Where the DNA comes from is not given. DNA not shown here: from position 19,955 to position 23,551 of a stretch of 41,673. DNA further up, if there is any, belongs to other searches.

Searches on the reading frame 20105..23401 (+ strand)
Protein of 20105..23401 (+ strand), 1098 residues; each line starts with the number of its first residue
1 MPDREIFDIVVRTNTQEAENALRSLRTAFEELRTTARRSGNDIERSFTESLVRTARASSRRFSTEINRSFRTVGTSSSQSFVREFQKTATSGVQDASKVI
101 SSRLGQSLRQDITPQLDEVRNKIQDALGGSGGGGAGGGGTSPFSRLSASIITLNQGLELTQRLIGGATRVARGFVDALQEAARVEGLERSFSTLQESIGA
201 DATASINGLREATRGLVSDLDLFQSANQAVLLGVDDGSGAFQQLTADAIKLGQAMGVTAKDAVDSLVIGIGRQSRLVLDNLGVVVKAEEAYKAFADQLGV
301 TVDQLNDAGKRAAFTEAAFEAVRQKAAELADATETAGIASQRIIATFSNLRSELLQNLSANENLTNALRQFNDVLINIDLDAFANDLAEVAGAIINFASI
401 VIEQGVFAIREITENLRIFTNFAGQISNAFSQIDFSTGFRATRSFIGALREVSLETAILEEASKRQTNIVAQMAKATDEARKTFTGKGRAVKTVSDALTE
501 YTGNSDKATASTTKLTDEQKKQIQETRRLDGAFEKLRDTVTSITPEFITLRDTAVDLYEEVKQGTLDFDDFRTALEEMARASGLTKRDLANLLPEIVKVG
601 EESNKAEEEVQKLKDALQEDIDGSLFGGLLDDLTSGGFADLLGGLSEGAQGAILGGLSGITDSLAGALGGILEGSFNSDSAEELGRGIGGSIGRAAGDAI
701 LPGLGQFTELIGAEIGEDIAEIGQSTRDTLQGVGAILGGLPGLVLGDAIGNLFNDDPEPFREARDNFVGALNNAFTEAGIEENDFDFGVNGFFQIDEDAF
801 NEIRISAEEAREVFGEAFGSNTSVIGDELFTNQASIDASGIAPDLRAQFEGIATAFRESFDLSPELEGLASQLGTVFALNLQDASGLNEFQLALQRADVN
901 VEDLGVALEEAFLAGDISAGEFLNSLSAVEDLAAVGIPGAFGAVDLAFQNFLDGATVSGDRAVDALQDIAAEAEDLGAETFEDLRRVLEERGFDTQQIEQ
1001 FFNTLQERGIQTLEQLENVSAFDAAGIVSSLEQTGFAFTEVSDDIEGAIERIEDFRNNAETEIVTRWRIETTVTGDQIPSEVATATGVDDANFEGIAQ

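Call 11: search_protein_families(library=pfam, proteins=[window:20105-23401:+], max_evalue=0.01)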
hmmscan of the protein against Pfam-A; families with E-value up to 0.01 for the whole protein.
window:20105-23401:+ (1098 aa): 2 families
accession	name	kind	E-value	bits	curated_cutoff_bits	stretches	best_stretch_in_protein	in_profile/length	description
PF03979.19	Sigma70_r1_1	-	0.0048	17.3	22.5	0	965-1017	6-58/81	Sigma-70 factor, region 1.1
PF10368.14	YkyA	-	0.0096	16.1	28.8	0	456-581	35-158/186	Putative cell-wall binding lipoprotein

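Call 12: search_protein_families(library=phrogs, proteins=[window:20105-23401:+], max_evalue=0.001)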
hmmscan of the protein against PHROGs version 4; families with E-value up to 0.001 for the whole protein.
window:20105-23401:+ (1098 aa): 2 families
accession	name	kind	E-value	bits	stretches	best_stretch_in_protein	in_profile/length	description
phrog_3779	-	tail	4.1e-09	36.1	1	183-613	211-641/1225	tail length tape measure protein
phrog_1272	-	tail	4.3e-05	22.4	1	459-619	19-179/1606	tail length tape measure protein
